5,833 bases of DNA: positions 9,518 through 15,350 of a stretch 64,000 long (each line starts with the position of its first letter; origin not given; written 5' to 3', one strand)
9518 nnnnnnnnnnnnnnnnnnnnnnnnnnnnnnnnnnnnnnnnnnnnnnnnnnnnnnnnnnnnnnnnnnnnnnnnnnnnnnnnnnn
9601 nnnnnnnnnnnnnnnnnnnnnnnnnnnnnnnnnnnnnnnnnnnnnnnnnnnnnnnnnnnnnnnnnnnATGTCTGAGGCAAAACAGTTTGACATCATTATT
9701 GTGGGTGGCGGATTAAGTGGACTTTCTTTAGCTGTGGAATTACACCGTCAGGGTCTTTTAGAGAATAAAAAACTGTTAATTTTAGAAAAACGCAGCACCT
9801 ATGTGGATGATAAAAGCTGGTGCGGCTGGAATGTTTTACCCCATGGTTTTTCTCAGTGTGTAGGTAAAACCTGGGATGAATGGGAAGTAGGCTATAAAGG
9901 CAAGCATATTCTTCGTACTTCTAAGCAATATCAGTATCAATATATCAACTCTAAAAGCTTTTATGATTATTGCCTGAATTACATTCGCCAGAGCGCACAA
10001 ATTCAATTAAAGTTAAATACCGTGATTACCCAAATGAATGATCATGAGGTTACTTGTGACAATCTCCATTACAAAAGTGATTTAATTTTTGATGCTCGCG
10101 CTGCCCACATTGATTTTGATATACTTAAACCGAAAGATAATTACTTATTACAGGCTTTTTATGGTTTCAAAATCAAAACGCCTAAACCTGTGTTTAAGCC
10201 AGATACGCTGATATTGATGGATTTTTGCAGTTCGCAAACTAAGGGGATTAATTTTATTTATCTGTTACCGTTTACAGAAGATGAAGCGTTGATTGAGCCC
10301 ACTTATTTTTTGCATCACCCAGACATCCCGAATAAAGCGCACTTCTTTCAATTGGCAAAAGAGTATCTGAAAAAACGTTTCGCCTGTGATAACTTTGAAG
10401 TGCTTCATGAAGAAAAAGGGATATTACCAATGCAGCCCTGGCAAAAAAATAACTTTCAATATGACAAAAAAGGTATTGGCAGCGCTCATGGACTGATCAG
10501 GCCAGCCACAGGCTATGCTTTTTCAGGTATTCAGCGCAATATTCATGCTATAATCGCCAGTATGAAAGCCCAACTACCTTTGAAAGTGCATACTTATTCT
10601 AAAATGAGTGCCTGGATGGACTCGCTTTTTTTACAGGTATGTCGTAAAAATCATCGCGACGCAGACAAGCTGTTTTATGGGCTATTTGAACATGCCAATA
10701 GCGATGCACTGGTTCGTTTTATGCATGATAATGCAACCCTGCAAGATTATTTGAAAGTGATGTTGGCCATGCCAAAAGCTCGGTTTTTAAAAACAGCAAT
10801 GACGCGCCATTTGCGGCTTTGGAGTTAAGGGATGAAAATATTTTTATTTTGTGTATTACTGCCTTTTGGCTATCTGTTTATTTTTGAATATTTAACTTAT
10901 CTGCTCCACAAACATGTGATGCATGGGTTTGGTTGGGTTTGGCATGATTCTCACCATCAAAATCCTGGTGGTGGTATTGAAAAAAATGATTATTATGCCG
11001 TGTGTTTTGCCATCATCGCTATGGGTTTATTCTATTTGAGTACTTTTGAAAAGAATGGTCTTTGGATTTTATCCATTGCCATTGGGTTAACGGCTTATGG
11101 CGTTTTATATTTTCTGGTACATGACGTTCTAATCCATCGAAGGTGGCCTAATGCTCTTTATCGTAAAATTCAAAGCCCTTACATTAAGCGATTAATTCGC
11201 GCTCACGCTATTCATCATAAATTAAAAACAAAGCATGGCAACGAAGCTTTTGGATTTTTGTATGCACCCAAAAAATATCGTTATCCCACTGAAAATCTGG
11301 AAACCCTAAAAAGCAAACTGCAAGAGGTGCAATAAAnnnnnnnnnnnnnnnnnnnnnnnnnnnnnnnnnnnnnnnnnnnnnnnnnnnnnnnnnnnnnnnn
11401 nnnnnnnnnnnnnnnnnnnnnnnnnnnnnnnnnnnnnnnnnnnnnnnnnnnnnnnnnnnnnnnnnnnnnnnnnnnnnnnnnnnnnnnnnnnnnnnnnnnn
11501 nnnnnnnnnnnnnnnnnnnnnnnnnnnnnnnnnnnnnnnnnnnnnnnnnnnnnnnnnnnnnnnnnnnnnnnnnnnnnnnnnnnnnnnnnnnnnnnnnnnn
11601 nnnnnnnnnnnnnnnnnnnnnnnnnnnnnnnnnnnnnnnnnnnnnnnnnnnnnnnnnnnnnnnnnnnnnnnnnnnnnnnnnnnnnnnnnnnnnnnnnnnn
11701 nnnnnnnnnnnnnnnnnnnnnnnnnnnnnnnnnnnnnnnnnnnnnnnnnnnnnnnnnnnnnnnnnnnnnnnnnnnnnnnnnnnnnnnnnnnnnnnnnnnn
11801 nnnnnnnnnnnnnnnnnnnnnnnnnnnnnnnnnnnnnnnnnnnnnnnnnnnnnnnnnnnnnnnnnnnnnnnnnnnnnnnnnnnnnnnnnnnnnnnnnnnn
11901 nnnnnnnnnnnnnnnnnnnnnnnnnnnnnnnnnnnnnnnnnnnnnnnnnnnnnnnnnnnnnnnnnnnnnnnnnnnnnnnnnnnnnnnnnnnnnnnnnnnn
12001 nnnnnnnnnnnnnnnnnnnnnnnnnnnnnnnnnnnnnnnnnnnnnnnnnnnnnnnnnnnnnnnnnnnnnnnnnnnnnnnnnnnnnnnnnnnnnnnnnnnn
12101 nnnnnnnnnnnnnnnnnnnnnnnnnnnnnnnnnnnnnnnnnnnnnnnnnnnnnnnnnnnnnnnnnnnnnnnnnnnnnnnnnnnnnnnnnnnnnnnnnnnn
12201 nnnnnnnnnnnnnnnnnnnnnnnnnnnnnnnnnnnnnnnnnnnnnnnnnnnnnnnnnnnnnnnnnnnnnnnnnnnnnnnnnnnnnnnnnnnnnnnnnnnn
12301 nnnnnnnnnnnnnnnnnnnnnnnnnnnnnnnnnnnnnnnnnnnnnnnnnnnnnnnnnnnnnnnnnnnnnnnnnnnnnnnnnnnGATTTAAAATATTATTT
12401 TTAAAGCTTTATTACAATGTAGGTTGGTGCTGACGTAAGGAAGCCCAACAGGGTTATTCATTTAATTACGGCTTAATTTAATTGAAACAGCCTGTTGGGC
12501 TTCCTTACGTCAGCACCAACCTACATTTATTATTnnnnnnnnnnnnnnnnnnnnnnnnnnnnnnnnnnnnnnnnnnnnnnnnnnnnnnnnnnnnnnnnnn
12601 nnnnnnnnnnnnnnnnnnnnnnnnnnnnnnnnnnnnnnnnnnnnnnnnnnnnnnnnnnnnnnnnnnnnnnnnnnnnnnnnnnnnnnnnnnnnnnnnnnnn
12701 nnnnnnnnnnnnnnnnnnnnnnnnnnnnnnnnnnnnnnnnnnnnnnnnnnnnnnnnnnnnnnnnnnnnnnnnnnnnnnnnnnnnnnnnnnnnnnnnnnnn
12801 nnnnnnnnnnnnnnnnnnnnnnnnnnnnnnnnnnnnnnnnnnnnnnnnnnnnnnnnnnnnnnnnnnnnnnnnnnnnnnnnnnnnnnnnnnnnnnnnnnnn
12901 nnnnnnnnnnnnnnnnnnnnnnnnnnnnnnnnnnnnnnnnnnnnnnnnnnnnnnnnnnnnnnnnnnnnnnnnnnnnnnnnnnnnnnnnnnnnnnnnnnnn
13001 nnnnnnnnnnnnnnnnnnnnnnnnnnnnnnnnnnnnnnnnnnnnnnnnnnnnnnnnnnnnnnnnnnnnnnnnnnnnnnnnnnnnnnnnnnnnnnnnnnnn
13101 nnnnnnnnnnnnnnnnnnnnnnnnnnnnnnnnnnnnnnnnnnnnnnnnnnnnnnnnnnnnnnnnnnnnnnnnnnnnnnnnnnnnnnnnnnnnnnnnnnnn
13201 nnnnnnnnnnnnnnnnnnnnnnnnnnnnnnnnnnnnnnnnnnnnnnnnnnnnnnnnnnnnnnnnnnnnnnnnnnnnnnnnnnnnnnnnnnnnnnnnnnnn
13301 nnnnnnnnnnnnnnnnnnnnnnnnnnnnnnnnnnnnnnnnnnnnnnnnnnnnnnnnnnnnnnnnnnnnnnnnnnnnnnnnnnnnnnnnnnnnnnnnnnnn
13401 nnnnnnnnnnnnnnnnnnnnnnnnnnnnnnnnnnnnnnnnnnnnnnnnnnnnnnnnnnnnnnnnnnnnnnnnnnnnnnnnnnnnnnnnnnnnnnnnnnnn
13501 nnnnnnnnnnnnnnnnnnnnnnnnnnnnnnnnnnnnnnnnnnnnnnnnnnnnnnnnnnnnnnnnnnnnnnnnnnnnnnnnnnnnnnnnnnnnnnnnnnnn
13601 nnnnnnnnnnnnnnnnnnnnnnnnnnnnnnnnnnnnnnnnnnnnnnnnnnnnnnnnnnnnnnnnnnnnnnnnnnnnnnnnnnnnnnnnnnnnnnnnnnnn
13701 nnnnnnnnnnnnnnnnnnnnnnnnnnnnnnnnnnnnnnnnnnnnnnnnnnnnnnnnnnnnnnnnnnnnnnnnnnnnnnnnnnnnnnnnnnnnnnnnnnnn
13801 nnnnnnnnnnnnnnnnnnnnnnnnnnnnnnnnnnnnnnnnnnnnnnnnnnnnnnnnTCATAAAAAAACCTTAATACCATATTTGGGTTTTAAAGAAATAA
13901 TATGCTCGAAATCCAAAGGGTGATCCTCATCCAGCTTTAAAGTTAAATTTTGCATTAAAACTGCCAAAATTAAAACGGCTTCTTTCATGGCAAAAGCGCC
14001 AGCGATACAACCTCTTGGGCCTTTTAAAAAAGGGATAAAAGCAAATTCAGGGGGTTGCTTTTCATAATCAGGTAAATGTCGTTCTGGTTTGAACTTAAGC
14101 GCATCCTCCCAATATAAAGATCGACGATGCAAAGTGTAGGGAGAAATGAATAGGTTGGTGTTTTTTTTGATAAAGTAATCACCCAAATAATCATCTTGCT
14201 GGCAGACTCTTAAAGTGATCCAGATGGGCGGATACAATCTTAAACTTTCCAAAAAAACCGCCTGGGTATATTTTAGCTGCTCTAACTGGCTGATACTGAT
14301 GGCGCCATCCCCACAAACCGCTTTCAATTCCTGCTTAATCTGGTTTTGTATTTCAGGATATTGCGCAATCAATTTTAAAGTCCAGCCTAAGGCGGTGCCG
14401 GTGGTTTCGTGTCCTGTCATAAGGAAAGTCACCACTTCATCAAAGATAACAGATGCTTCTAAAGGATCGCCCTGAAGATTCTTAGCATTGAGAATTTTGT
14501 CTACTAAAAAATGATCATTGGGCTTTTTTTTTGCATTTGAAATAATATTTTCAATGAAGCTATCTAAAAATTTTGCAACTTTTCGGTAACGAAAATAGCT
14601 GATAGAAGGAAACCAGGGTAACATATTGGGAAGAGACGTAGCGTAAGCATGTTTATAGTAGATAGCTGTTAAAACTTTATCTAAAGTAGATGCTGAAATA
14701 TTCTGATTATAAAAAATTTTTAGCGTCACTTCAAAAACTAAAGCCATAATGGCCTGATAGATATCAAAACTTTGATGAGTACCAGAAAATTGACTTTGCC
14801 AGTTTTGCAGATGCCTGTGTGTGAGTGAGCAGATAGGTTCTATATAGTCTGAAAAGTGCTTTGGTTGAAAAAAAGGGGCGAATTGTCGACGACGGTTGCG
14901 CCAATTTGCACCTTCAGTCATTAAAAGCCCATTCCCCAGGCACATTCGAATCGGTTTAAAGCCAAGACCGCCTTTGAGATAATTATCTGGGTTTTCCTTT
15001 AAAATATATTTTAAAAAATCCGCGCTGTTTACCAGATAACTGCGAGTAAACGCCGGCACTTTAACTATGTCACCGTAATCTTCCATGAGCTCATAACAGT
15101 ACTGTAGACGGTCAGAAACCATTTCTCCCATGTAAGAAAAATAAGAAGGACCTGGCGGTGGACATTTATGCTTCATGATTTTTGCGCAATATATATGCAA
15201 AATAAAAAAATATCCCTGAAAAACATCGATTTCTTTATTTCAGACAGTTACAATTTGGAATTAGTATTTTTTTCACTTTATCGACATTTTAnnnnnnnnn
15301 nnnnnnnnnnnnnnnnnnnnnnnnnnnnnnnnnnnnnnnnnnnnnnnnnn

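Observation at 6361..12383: Complete zeaxanthin-type carotenoid operon fused to mevalonate kinase, beside a Dot/Icm locus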

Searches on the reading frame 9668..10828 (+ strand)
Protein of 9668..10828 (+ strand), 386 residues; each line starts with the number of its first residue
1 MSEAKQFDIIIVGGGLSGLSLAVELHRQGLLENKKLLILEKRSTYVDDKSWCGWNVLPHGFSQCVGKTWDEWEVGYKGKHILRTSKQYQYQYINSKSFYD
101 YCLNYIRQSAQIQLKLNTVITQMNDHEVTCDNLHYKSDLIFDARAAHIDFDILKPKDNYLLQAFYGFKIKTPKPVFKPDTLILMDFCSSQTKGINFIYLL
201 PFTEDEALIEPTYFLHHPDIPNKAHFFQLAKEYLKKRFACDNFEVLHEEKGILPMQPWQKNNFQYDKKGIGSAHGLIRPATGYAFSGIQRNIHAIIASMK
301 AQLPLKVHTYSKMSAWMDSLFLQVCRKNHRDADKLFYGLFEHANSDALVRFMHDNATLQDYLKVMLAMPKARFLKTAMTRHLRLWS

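Call 3: search_protein_families(library=pfam, proteins=[window:9668-10828:+])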
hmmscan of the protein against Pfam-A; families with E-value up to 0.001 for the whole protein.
window:9668-10828:+ (386 aa): 5 families
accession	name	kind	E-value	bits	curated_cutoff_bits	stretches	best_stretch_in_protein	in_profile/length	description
PF05834.18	Lycopene_cycl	-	3.3e-48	165.1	23.4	1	8-376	1-378/380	Lycopene cyclase protein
PF01266.30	DAO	-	3.4e-06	27.3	27.9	1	8-51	1-40/353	FAD dependent oxidoreductase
PF13450.12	NAD_binding_8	-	2e-05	25.2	21.9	1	11-43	1-29/68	NAD(P)-binding Rossmann-like domain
PF01494.25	FAD_binding_3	-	0.00036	20.3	22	1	7-45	2-36/349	FAD binding domain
PF00890.30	FAD_binding_2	-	0.00095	18.9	20.4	0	8-30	1-23/414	FAD binding domain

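Call 4: search_protein_families(library=ncbifam, proteins=[window:9668-10828:+])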
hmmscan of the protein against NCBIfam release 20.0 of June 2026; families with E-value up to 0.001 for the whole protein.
window:9668-10828:+ (386 aa): 12 families
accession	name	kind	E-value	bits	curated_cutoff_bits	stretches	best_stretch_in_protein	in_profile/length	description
TIGR01790.1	carotene-cycl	subfamily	3.1e-30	105.6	209.5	1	8-353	1-345/387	lycopene cyclase family protein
TIGR01789.1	lycopene_cycl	equivalog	2e-17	63.4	215.2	1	8-298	1-284/370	lycopene beta-cyclase CrtY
NF045687.1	LycopCycCtrL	equivalog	2.4e-17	63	500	1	7-327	2-327/410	lycopene beta cyclase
TIGR02032.1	GG-red-SF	subfamily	1.7e-07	31.2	158.8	1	7-129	1-122/297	geranylgeranyl reductase family protein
TIGR01989.1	COQ6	equivalog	2.8e-05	23.3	489.3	1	7-43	1-38/437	ubiquinone biosynthesis monooxygenase COQ6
TIGR01988.1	Ubi-OHases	subfamily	4.6e-05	22.4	224.65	1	8-44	1-34/387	ubiquinone biosynthesis hydroxylase, UbiH/UbiF/VisC/COQ6 family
NF005788.0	PRK07608.1-3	equivalog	7.3e-05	21.7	478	1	6-51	2-45/388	UbiH/UbiF family hydroxylase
NF004832.0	PRK06184.1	subfamily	0.00026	19.9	476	1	2-41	2-37/506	hypothetical protein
NF005612.0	PRK07364.1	equivalog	0.00032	19.3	487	1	3-42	15-50/415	FAD-dependent hydroxylase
NF053556.1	prodigi_MAP_PigB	equivalog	0.00037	19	850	1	4-48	152-190/659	prodigiosin MAP biosynthesis oxidoreductase PigB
TIGR01984.1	UbiH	equivalog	0.00052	18.9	392.2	1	8-44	1-34/382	2-octaprenyl-6-methoxyphenyl hydroxylase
NF005720.0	PRK07538.1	subfamily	0.00092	18.2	400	0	7-30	3-26/418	hypothetical protein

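Call 11: find_encoding_contigs(protein=window:9668-10828:+, flank=10000, max_places=6)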
Protein window:9668-10828:+ (386 aa): 1 contig read that carries it; 1 place shown.
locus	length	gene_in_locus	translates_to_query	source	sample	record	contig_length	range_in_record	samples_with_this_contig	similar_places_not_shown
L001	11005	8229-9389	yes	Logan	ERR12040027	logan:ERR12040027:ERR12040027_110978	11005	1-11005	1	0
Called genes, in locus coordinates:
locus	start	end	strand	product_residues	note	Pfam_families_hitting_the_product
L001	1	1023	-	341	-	?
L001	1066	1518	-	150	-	PF10116:Host_attach, PF18856:baeRF_family12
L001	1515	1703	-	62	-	-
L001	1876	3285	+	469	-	PF03951:Gln-synt_N, PF00120:Gln-synt_C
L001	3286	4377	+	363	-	PF05368:NmrA (weak), PF01073:3Beta_HSD, PF01370:Epimerase, PF07993:NAD_binding_4, PF13460:NAD_binding_10 (weak), PF16363:GDP_Man_Dehyd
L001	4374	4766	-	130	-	-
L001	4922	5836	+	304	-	PF00348:polyprenyl_synt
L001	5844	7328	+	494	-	PF00070:Pyr_redox (faint), PF01266:DAO (faint), PF01593:Amino_oxidase, PF03486:HI0933_like (faint), PF07992:Pyr_redox_2 (weak), PF13450:NAD_binding_8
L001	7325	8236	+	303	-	PF00494:SQS_PSY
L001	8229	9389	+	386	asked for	PF01266:DAO (faint), PF05834:Lycopene_cycl, PF13450:NAD_binding_8 (faint)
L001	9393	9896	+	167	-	PF04116:FA_hydroxylase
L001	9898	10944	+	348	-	PF00288:GHMP_kinases_N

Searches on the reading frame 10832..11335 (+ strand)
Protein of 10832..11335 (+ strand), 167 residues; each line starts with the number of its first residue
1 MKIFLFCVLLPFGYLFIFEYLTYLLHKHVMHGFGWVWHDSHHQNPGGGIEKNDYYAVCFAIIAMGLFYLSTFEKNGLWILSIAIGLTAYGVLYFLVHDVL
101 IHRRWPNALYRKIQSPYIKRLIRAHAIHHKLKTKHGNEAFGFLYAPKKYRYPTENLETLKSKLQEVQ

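Call 3: search_protein_families(library=pfam, proteins=[window:10832-11335:+])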
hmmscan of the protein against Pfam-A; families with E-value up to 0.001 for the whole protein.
window:10832-11335:+ (167 aa): 1 family
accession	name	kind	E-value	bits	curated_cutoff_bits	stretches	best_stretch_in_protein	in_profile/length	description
PF04116.19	FA_hydroxylase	-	1.8e-08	35.3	31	1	14-141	4-120/132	Fatty acid hydroxylase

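Call 4: search_protein_families(library=ncbifam, proteins=[window:10832-11335:+])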
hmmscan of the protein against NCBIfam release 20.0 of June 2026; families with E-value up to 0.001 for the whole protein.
window:10832-11335:+ (167 aa): 0 families

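Call 53: find_homologous_proteins(query=window:10832-11332:+, max_evalue=0.00001)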
Query window:10832-11332:+ (167 aa): 77 proteins with E <= 0.00001 among 102 candidates.
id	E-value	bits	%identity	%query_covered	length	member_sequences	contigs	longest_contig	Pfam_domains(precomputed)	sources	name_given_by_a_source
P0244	7.9e-111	386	100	100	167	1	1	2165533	PF04116.20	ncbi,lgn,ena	-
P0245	4.3e-66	240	67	95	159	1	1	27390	-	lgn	-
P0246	1.4e-65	238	67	95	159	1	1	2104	PF04116.20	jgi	-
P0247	2.9e-65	237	68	91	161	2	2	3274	PF04116.20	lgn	-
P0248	2.5e-64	234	66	95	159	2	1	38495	PF04116.20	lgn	-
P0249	5.3e-64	233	64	96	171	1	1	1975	PF04116.20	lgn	-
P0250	1.6e-63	232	64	91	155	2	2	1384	PF04116.20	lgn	-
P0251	2.1e-63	231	64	93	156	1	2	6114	PF04116.20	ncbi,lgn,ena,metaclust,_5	metaclust:\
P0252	1.1e-60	222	75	80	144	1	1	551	PF04116.20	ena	-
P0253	1.3e-60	222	59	93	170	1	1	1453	-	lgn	-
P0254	9.1e-60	219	67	83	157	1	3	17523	-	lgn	-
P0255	1.6e-54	202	64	90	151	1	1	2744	-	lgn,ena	-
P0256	1.2e-48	183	58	81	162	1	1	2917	PF04116.20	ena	-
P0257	5.3e-48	181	51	94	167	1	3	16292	PF04116.20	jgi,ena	jgi:beta-carotene 3-hydroxylase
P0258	3.1e-36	143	45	87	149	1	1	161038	-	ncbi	-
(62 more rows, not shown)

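Call 68: find_encoding_contigs(protein=P0245, flank=10000, max_places=1)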
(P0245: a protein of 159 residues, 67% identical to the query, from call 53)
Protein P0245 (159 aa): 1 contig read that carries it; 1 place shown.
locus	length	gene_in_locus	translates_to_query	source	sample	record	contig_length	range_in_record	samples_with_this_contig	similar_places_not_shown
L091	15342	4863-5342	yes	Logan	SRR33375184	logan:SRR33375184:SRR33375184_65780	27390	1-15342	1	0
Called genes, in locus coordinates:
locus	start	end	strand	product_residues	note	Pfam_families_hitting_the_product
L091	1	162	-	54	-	?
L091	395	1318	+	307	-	PF00348:polyprenyl_synt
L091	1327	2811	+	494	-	PF00070:Pyr_redox (faint), PF00890:FAD_binding_2 (weak), PF01266:DAO (weak), PF01593:Amino_oxidase, PF03486:HI0933_like (faint), PF07992:Pyr_redox_2 (weak), PF12831:FAD_oxidored (weak), PF13450:NAD_binding_8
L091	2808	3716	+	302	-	PF00494:SQS_PSY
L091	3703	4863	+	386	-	PF01266:DAO (faint), PF05834:Lycopene_cycl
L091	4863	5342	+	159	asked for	-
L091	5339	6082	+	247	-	PF00005:ABC_tran, PF13304:AAA_21 (weak)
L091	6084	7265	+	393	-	PF12698:ABC2_membrane_3, PF01061:ABC2_membrane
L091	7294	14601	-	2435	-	PF07517:SecA_DEAD, PF21090:P-loop_SecA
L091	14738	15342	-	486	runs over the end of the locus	PF06490:FleQ, PF00158:Sigma54_activat, PF14532:Sigma54_activ_2, PF07728:AAA_5 (weak), PF25601:AAA_lid_14, PF02954:HTH_8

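Call 69: find_encoding_contigs(protein=P0251, flank=10000, max_places=2)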
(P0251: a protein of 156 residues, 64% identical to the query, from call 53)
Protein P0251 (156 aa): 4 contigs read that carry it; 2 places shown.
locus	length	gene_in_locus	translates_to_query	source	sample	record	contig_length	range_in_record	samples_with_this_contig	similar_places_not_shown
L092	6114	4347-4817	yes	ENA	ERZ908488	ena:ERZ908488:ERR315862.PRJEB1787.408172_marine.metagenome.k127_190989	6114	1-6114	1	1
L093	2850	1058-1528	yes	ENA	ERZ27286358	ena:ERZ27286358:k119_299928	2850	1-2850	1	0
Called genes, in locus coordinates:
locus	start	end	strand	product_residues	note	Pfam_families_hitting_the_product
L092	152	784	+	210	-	PF00348:polyprenyl_synt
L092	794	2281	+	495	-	PF00070:Pyr_redox (faint), PF01266:DAO (faint), PF01593:Amino_oxidase, PF03486:HI0933_like (faint), PF07992:Pyr_redox_2 (weak), PF13450:NAD_binding_8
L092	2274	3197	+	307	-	PF00494:SQS_PSY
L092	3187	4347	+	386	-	PF01266:DAO (weak), PF05834:Lycopene_cycl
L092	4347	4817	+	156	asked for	PF04116:FA_hydroxylase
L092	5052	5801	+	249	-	PF00005:ABC_tran, PF13304:AAA_21 (weak)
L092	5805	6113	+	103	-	?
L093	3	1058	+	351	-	?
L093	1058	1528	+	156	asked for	PF04116:FA_hydroxylase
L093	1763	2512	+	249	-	PF00005:ABC_tran, PF13304:AAA_21 (weak)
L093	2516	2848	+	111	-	?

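Call 77: find_related_loci(query=A3, collection=metagenome_contigs, flank=10000)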
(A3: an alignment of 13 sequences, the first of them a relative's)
Query A3 (167 aa) in metagenome_contigs; peptide patterns used: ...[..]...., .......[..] (x = any residue, [..] = any of these).
600 stretches matched a pattern (row limit reached: there are more); 511 encode a relative of the query (tblastn E <= 1e-3); the best 80 are kept; 80 distinct loci.
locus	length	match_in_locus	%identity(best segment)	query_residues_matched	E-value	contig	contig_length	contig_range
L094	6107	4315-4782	64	1-156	7e-67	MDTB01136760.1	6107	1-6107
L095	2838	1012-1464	45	5-167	6e-40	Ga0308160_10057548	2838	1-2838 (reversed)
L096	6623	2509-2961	45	5-167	2e-39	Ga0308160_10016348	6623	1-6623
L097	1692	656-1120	45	1-164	3e-39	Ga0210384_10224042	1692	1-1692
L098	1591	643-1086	44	1-150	4e-39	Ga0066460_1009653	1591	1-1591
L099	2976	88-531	44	1-150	1e-38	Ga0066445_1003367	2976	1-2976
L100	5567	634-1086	43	5-167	9e-38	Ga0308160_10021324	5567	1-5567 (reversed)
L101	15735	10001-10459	44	3-167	6e-38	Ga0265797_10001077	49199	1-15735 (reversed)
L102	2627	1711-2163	43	5-167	1e-37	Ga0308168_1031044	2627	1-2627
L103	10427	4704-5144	44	2-150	1e-37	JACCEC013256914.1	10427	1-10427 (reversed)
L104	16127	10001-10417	45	7-150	2e-37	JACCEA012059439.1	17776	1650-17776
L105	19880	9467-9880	46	5-146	4e-37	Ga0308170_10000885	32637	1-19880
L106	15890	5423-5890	41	5-163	3e-37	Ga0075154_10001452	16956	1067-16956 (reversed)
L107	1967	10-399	47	19-150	4e-37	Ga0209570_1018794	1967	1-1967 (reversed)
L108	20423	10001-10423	47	2-146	1e-36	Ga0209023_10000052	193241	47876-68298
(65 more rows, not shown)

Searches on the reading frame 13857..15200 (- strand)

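Call 83: search_protein_families(library=ncbifam, proteins=[window:13857-15200:-], max_evalue=0.00001)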
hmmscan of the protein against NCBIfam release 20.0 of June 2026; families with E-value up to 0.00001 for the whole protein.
window:13857-15200:- (447 aa): 4 families
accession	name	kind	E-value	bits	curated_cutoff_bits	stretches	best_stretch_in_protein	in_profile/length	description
NF051859.1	AlbFlvMonOxTrpSyn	equivalog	2.1e-56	191.4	700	1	25-440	35-448/457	bifunctional albaflavenone monooxygenase/terpene synthase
NF045812.1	PentlenOxigase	equivalog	1.3e-43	149.5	800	1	27-423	19-413/444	pentalenene oxygenase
NF050147.1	aminopyruv_ApyO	equivalog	1.3e-38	132.8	525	1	88-445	76-419/444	RiPP biosynthesis cytochrome P450 ApyO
TIGR04538.1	P450_cycloAA_1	subfamily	6.3e-07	28.6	500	1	307-427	253-375/395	cytochrome P450, cyclodipeptide synthase-associated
